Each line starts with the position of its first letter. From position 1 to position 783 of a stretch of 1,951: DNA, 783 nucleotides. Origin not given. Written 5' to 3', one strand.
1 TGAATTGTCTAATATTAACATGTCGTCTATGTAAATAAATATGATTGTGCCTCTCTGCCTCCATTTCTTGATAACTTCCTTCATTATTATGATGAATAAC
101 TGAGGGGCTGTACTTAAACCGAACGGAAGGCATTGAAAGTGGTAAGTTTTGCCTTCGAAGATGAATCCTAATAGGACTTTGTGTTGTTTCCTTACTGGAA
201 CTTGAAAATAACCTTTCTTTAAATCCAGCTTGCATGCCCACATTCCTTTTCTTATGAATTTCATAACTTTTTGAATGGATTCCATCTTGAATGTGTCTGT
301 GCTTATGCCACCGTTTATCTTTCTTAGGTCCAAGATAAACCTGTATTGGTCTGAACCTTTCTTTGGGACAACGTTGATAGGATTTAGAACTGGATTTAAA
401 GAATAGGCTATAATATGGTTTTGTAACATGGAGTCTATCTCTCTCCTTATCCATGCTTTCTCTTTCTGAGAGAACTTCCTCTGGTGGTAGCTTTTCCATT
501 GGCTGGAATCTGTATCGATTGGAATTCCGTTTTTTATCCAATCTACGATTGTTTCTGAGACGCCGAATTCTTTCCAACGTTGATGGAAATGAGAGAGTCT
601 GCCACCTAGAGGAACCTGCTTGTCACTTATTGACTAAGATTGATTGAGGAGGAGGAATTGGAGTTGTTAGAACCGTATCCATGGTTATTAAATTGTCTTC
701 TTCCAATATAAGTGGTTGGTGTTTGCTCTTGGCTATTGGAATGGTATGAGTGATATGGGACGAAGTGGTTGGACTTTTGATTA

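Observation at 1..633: Uninterrupted DIRS-like reverse-transcriptase ORF running off the window edge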

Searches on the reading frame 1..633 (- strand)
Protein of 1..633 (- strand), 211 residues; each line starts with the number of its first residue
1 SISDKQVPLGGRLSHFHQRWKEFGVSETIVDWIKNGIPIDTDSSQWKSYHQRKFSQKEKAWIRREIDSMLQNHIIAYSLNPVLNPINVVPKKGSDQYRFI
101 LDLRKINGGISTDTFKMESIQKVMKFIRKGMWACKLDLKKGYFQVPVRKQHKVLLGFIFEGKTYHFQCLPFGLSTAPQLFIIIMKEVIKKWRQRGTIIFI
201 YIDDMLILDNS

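Call 6: search_protein_families(library=pfam, proteins=[window:1-633:-], max_evalue=1)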
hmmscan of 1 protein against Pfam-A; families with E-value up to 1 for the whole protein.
window:1-633:- (211 aa): 1 family
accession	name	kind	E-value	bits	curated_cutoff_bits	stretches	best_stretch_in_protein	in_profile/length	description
PF00078.32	RVT_1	-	4.4e-18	66.2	29.6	1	89-208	1-159/205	Reverse transcriptase (RNA-dependent DNA polymerase)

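Call 7: search_solved_structures(query=window:1-633:-, max_evalue=1)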
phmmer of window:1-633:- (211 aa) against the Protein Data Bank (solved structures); distinct sequences matched with E-value up to 1: 201 (the best 60 are shown).
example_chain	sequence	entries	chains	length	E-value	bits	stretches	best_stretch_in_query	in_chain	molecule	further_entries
4ol8_A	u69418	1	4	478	1.6e-16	63.8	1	50-210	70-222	Reverse transcriptase/ribonuclease H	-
7q5b_A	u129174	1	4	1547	8.3e-16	61.5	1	50-209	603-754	Transposon Ty3-G Gag-Pol polyprotein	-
8r0s_A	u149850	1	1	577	5.9e-11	45.6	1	31-210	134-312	Enzymatic polyprotein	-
7kse_A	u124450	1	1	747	4e-10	42.9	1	51-206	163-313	Peptidase A9/Reverse transcriptase/RNase H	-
7o0h_A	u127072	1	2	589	5.4e-10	42.5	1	50-205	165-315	Pr125Pol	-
7ksf_A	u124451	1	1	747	7.6e-10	42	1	51-206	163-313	Protease/Reverse transcriptase/ribonuclease H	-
7o24_A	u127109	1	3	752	8e-10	41.9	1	50-205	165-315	Pr125Pol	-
7o0g_A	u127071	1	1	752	8.1e-10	41.9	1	50-205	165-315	Pr125Pol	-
4hkq_A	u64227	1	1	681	1.6e-08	37.7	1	4-208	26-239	Reverse transcriptase/ribonuclease H p80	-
1mml_A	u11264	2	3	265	1.6e-08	37.6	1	6-208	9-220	MMLV REVERSE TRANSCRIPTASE | REVERSE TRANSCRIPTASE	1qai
1d0e_A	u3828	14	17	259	7e-08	35.6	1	13-208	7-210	REVERSE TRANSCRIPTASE | Gag-Pol polyprotein | reverse transcriptase catalytic fragment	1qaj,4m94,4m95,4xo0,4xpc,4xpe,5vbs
1i6j_A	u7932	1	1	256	7.2e-08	35.5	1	13-208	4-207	REVERSE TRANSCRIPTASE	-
8wus_E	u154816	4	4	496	7.3e-08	35.5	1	6-208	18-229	Gag-Pol polyprotein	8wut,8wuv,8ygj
1d1u_A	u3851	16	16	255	7.5e-08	35.5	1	13-208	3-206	PROTEIN (REVERSE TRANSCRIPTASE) | Reverse Transcriptase | Reverse transcriptase domain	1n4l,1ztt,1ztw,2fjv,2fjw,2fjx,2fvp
7uyn_A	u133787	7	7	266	7.7e-08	35.4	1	13-208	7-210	reverse transcriptase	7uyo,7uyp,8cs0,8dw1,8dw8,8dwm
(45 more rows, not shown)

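Call 8: find_homologous_proteins(query=window:1-633:-)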
Query window:1-633:- (211 aa): 2 proteins with E <= 0.001 among 85 candidates.
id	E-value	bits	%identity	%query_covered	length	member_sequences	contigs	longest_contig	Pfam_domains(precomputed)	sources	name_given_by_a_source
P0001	2.5e-93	330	66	100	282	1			PF00078.33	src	-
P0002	1.8e-76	275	82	69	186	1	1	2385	-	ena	-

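Call 11: find_encoding_contigs(protein=P0002, flank=10000)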
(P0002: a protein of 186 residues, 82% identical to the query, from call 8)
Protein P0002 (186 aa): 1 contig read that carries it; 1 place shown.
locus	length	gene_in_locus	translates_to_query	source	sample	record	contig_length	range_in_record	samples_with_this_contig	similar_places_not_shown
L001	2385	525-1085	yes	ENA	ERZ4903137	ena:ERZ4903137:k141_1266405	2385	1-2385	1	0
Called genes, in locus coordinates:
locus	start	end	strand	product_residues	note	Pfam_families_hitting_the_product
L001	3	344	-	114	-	?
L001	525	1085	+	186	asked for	-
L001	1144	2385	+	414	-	?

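Call 12: find_encoding_contigs(protein=P0001, flank=10000)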
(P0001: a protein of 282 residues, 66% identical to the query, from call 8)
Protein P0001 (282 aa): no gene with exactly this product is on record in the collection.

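Call 17: search_protein_representatives(protein=window:1-633:-)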
Query: 211 residues. Proteins with E-value up to 0.001 (for the whole library): 35779; up to 1e-10: 8564; up to 1e-30: 35. The best 150 are listed.
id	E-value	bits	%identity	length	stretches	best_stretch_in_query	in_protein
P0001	8.0e-94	329.6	66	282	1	2-210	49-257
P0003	1.2e-80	286.5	71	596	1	26-211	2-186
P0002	5.7e-77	274.5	83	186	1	2-146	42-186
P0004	5.0e-59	215.8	58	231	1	50-210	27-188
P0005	4.4e-57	209.5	33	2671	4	49-208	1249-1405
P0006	1.7e-40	155.3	56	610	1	81-208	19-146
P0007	4.8e-39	150.5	52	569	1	78-209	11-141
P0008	7.7e-39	149.9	40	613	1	4-209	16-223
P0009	4.7e-38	147.3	32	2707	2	39-208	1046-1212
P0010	6.6e-38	146.8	33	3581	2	39-208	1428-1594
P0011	1.4e-37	145.7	33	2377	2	39-208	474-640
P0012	5.8e-37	143.7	32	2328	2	39-208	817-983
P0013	4.3e-36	140.9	29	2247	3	55-205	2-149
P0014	4.5e-36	140.8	33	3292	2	39-208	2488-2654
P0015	1.2e-35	139.4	41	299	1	24-208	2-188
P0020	1.4e-33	132.7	37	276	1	12-208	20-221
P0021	2.0e-33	132.2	37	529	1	6-209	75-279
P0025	8.9e-32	126.8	36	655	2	7-209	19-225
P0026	1.4e-31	126.2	36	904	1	7-209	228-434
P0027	1.9e-31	125.7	34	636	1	3-209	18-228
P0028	2.1e-31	125.6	60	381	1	117-210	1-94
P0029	2.8e-31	125.2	33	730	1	11-209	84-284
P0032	3.1e-31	125.0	36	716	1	7-208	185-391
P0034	5.2e-31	124.3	29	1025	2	52-208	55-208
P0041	2.4e-30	122.1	30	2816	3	39-208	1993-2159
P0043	6.3e-30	120.7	32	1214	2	61-211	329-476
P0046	1.2e-29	119.9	36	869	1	9-210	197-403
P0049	2.2e-29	118.9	37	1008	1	2-210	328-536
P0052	9.2e-29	116.9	34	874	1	4-207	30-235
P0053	9.9e-29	116.8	36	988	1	9-211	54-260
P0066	4.7e-28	114.6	41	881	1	59-209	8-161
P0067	1.0e-27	113.5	30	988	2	41-208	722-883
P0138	9.0e-26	107.2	32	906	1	8-208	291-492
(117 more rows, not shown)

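Call 19: search_protein_families(library=pfam, proteins=[P0003, P0006, P0007, P0008, P0021, P0025, P0026, P0027, P0029, P0032], max_evalue=0.01)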
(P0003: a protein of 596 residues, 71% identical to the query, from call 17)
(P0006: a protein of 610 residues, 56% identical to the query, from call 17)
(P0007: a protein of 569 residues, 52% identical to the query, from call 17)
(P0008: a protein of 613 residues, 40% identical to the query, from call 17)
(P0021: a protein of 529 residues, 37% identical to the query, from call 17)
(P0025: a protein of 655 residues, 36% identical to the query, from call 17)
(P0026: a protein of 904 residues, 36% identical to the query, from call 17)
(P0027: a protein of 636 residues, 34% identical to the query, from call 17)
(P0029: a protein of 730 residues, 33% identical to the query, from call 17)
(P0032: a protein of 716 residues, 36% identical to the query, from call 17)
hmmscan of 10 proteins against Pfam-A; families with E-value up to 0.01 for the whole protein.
P0003 (596 aa): 2 families
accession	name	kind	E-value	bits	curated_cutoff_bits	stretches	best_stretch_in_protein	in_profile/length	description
PF00078.32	RVT_1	-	2.6e-19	70.2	29.6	1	65-226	1-203/205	Reverse transcriptase (RNA-dependent DNA polymerase)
PF05869.16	Dam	-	6.7e-05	23.1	28.1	1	460-531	11-85/169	DNA N-6-adenine-methyltransferase (Dam)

P0006 (610 aa): 1 family
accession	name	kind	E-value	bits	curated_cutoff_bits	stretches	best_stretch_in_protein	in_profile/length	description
PF00078.32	RVT_1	-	6.5e-22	78.7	29.6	1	51-192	40-205/205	Reverse transcriptase (RNA-dependent DNA polymerase)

P0007 (569 aa): 1 family
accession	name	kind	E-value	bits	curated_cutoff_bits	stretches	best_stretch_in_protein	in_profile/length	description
PF00078.32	RVT_1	-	1.9e-21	77.1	29.6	1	22-171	1-190/205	Reverse transcriptase (RNA-dependent DNA polymerase)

P0008 (613 aa): 3 families
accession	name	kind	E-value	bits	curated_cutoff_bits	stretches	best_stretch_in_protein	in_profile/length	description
PF00078.32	RVT_1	-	1.5e-25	90.6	29.6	1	101-267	1-205/205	Reverse transcriptase (RNA-dependent DNA polymerase)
PF05869.16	Dam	-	2.1e-07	31.2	28.1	1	505-579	11-81/169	DNA N-6-adenine-methyltransferase (Dam)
PF00680.25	RdRP_1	-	0.00073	18.9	23.9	1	196-280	324-403/450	Viral RNA-dependent RNA polymerase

P0021 (529 aa): 1 family
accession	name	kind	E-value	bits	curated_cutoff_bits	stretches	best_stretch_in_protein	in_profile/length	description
PF00078.32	RVT_1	-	3e-19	70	29.6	1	189-323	56-205/205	Reverse transcriptase (RNA-dependent DNA polymerase)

P0025 (655 aa): 2 families
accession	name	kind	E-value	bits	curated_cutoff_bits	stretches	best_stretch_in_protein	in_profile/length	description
PF00078.32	RVT_1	-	2.1e-22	80.3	29.6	1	104-269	1-205/205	Reverse transcriptase (RNA-dependent DNA polymerase)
PF13456.12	RVT_3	-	0.0029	18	21.6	1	409-498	34-121/123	Reverse transcriptase-like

P0026 (904 aa): 4 families
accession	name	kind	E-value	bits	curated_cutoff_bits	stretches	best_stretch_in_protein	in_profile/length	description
PF00078.32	RVT_1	-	1e-28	100.9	29.6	1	314-478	1-205/205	Reverse transcriptase (RNA-dependent DNA polymerase)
PF17917.7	RT_RNaseH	-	1.4e-06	28.8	24.8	1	587-659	4-86/105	RNase H-like domain found in reverse transcriptase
PF05869.16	Dam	-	0.0026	17.9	28.1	1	714-797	12-93/169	DNA N-6-adenine-methyltransferase (Dam)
PF17919.7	RT_RNaseH_2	-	0.0054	17.2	29.8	0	583-647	25-99/100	RNase H-like domain found in reverse transcriptase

P0027 (636 aa): 2 families
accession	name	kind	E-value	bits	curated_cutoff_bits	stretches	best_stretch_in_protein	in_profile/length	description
PF00078.32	RVT_1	-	9.9e-23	81.4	29.6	1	115-271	9-205/205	Reverse transcriptase (RNA-dependent DNA polymerase)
PF05869.16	Dam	-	0.0003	20.9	28.1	1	507-609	18-118/169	DNA N-6-adenine-methyltransferase (Dam)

P0029 (730 aa): 2 families
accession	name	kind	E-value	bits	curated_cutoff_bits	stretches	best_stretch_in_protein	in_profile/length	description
PF00078.32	RVT_1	-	3.1e-22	79.7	29.6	1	164-328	1-205/205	Reverse transcriptase (RNA-dependent DNA polymerase)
PF05869.16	Dam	-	0.00019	21.6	28.1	1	608-682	23-105/169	DNA N-6-adenine-methyltransferase (Dam)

P0032 (716 aa): 3 families
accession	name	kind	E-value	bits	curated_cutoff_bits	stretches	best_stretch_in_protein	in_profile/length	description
PF00078.32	RVT_1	-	1.2e-25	90.9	29.6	1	272-436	1-205/205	Reverse transcriptase (RNA-dependent DNA polymerase)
PF17917.7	RT_RNaseH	-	1.5e-05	25.6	24.8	1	545-618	4-87/105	RNase H-like domain found in reverse transcriptase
PF17919.7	RT_RNaseH_2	-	0.0031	18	29.8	0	538-603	22-97/100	RNase H-like domain found in reverse transcriptase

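Call 20: find_encoding_contigs(protein=P0003, flank=10000)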
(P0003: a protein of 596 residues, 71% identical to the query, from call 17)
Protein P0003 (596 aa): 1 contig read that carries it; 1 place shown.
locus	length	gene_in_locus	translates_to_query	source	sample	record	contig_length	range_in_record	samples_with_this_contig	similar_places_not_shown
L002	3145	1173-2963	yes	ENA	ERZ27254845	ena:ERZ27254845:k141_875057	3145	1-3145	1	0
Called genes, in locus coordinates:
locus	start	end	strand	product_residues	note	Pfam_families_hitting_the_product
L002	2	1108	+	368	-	?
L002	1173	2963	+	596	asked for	PF00078:RVT_1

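Call 21: find_encoding_contigs(protein=P0008, flank=10000)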
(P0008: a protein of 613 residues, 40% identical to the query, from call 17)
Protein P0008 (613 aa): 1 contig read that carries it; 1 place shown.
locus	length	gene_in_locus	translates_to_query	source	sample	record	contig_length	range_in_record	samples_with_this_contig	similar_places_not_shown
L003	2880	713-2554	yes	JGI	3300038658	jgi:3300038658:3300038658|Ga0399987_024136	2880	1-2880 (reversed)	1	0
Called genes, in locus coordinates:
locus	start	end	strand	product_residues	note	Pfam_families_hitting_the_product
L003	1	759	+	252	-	?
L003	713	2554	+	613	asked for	PF00078:RVT_1, PF05869:Dam (weak)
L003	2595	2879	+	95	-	?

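Call 26: list_cluster_members(proteins=[P0001, P0004, P0006, P0007, P0015, P0020, P0021, P0028, P0005, P0026])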
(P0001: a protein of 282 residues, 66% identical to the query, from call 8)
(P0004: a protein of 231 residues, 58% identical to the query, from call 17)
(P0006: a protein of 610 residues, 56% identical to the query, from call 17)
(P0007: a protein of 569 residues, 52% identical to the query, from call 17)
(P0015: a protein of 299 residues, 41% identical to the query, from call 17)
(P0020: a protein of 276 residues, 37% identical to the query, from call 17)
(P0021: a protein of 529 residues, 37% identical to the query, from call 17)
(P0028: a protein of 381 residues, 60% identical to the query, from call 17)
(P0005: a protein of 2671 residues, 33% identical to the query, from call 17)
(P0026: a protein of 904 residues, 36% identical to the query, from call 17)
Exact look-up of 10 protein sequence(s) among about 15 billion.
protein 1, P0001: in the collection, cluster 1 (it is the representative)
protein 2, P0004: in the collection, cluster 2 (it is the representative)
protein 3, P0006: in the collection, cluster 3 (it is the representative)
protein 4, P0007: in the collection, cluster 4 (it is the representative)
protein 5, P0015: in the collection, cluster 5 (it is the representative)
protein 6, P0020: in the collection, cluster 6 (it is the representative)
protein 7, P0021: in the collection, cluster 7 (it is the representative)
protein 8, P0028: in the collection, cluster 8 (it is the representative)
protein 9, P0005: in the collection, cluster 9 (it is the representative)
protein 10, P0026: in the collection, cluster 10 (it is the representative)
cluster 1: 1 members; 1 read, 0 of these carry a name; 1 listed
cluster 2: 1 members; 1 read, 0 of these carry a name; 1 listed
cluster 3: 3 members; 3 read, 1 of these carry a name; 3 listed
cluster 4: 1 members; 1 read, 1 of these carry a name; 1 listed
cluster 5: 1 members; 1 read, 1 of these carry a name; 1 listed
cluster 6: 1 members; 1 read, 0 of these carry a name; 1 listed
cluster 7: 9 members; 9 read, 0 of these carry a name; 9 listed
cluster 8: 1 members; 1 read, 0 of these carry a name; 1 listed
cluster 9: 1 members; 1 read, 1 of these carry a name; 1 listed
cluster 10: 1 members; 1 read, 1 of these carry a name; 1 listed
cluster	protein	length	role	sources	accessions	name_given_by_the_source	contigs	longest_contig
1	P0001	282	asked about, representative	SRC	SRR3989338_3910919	-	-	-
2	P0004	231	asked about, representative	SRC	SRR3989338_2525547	-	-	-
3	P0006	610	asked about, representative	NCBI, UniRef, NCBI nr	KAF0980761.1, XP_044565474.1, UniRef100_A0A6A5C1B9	hypothetical protein FDP41_013244 [Naegleria fowleri] | Reverse transcriptase domain-containing protein n=1 Tax=Naegleria fowleri TaxID=5763 ... | uncharacterized protein FDP41_013244 [Naegleria fowleri]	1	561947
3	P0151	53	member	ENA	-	-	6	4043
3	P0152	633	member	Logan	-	-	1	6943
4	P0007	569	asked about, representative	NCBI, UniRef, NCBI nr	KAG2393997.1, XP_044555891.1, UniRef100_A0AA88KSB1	hypothetical protein C9374_003761 [Naegleria lovaniensis] | Reverse transcriptase domain-containing protein n=1 Tax=Naegleria lovaniensis TaxID=51637 ... | uncharacterized protein C9374_003761 [Naegleria lovaniensis]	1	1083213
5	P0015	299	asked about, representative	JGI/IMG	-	hypothetical protein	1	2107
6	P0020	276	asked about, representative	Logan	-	-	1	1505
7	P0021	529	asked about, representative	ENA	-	-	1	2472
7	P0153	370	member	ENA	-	-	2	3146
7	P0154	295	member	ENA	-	-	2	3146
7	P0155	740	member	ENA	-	-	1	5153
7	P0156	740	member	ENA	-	-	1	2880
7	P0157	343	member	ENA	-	-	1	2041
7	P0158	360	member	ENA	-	-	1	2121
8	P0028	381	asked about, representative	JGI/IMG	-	-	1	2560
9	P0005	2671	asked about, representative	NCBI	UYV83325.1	hypothetical protein LAZ67_23000532, partial [Cordylochernes scorpioides]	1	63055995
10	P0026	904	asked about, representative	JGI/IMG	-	hypothetical protein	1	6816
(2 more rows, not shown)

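Call 28: find_encoding_contigs(protein=P0006, flank=8000, max_places=3)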
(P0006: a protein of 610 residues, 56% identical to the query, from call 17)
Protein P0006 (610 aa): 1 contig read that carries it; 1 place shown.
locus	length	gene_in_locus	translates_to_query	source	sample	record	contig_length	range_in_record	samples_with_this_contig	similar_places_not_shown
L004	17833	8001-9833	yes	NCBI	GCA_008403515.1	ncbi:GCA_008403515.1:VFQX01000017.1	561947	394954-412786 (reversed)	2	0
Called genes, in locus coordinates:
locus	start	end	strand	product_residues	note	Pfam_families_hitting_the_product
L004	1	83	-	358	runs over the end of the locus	-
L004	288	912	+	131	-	-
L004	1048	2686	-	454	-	PF16212:PhoLip_ATPase_C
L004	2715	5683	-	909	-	PF16209:PhoLip_ATPase_N, PF00122:E1-E2_ATPase (weak), PF13246:Cation_ATPase (faint)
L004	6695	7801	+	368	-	-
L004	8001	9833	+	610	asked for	PF00078:RVT_1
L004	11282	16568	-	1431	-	-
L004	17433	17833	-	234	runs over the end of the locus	-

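Call 29: find_encoding_contigs(protein=P0007, flank=8000, max_places=3)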
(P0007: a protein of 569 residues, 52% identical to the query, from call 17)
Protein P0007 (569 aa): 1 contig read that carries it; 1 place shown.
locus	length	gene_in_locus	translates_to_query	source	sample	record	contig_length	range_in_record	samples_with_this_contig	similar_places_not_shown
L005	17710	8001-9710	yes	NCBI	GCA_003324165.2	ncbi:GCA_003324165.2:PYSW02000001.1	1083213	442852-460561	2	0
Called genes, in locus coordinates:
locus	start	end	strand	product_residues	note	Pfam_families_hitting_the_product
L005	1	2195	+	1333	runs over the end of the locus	PF06424:PRP1_N, PF00515:TPR_1 (faint), PF07719:TPR_2 (faint), PF13414:TPR_11 (faint), PF13428:TPR_14 (faint), PF13431:TPR_17 (faint), PF13432:TPR_16 (faint), PF14559:TPR_19 (faint), +4 more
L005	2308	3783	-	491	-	-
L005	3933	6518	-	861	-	-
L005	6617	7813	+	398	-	-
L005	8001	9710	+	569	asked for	PF00078:RVT_1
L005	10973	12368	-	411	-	PF27900:CSTPP1_N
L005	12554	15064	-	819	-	PF00515:TPR_1, PF00515:TPR_1, PF13431:TPR_17, PF00515:TPR_1, PF07719:TPR_2, PF13414:TPR_11, PF00515:TPR_1, PF13414:TPR_11, +59 more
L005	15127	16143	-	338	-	PF02353:CMAS (faint), PF13489:Methyltransf_23, PF06325:PrmA (faint), PF13649:Methyltransf_25, PF13847:Methyltransf_31, PF08241:Methyltransf_11, PF08242:Methyltransf_12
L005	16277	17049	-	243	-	-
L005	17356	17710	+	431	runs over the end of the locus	-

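Call 30: find_encoding_contigs(protein=P0026, flank=8000, max_places=3)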
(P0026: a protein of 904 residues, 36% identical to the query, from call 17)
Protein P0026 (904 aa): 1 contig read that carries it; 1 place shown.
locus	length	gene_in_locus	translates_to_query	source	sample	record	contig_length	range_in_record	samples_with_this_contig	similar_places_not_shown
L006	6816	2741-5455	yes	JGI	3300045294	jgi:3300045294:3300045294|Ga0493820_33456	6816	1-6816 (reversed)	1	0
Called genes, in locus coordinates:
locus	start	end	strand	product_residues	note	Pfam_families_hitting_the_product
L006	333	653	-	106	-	-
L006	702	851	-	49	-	-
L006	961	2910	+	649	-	-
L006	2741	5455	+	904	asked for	PF00078:RVT_1, PF17917:RT_RNaseH (weak)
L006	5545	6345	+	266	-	-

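Call 37: search_protein_families(library=pfam, proteins=[L004:9888-10463:+, L004:8944-9531:+, L003:2595-2879:+, L006:5545-6345:+, L002:2-1108:+, L004:6623-7801:+, L001:1144-2385:+, L005:8551-9663:+], max_evalue=0.1)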
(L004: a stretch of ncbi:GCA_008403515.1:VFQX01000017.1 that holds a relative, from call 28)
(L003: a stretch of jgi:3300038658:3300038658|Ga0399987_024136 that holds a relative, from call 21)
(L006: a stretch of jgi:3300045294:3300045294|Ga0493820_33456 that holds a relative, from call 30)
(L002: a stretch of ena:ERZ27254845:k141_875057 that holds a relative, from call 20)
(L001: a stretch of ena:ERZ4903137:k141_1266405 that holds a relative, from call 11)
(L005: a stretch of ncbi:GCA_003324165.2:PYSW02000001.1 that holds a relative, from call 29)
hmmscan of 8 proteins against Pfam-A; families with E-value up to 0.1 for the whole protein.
L004:9888-10463:+ (191 aa): 1 family
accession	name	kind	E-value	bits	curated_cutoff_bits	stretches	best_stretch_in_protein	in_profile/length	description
PF00589.27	Phage_integrase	-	1.9e-05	24.9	27.1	1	65-190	28-138/172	Phage integrase family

L004:8944-9531:+ (195 aa): 2 families
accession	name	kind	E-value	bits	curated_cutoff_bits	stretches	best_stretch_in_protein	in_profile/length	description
PF05869.16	Dam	-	4.6e-11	43.1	28.1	1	109-182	11-83/169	DNA N-6-adenine-methyltransferase (Dam)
PF21953.1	NadN_nucleosid_C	-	0.071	13.5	27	0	110-169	9-68/199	NAD nucleotidase, C-terminal domain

L003:2595-2879:+ (95 aa): 1 family
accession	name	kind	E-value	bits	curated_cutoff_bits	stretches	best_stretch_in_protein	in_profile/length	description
PF13495.12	Phage_int_SAM_4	-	0.0061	17.4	27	1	28-87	13-72/85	Phage integrase, N-terminal SAM-like domain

L006:5545-6345:+ (266 aa): 0 families

L002:2-1108:+ (368 aa): 0 families

L004:6623-7801:+ (392 aa): 1 family
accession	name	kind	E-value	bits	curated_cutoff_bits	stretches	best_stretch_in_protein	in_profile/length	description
PF11858.14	DUF3378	-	0.039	14.6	27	0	166-207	8-50/76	Domain of unknown function (DUF3378)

L001:1144-2385:+ (414 aa): 1 family
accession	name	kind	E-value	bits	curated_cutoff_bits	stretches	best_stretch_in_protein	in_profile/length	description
PF05869.16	Dam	-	0.0014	18.8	28.1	1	319-381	11-72/169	DNA N-6-adenine-methyltransferase (Dam)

L005:8551-9663:+ (370 aa): 2 families
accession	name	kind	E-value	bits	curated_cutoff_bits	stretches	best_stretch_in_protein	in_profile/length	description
PF05869.16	Dam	-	8.3e-07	29.3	28.1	1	236-309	11-77/169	DNA N-6-adenine-methyltransferase (Dam)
PF13456.12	RVT_3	-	0.027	14.8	21.6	1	172-233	62-121/123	Reverse transcriptase-like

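Call 42: find_related_loci(query=A2, collection=metagenome_contigs, flank=6000)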
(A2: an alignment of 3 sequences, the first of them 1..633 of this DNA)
Query A2 (211 aa) in metagenome_contigs; peptide patterns used: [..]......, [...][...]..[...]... (x = any residue, [..] = any of these).
182 stretches matched a pattern, but none encodes a relative of the query by tblastn (E <= 1e-3).

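Call 51: search_protein_families(library=pfam, alignment_id=A3, max_evalue=0.001)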
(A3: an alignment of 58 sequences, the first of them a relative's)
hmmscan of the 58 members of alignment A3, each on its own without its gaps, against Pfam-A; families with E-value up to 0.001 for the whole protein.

A. member 1, P0006 (610 aa): 1 family
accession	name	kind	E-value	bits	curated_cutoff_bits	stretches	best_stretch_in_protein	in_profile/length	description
PF00078.32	RVT_1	-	6.5e-22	78.7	29.6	1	51-192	40-205/205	Reverse transcriptase (RNA-dependent DNA polymerase)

B. families by the number of members that match (of 58 scanned): 17 families
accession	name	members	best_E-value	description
PF00078.32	RVT_1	58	2.7e-68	Reverse transcriptase (RNA-dependent DNA polymerase)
PF05869.16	Dam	17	2.8e-08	DNA N-6-adenine-methyltransferase (Dam)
PF17917.7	RT_RNaseH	15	8.9e-46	RNase H-like domain found in reverse transcriptase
PF17919.7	RT_RNaseH_2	8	3.3e-51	RNase H-like domain found in reverse transcriptase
PF13456.12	RVT_3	4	2.8e-05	Reverse transcriptase-like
PF12237.13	PCIF1_WW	3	3.1e-06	Phosphorylated CTD interacting factor 1 WW domain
PF13975.11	gag-asp_proteas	2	2.5e-10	gag-polyprotein putative aspartyl protease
PF00589.27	Phage_integrase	2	5.3e-10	Phage integrase family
PF08284.16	RVP_2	2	3e-09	Retroviral aspartyl protease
PF00665.32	rve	1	1.3e-16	Integrase core domain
PF13650.11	Asp_protease_2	1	3.2e-11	Aspartyl protease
PF03732.24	Retrotrans_gag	1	5.3e-08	Retrotransposon gag protein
PF00336.23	DNA_pol_viral_C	1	4.2e-05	DNA polymerase (viral) C-terminal domain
PF00077.25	RVP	1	0.00027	Retroviral aspartyl protease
PF09668.16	Asp_protease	1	0.00041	Aspartyl protease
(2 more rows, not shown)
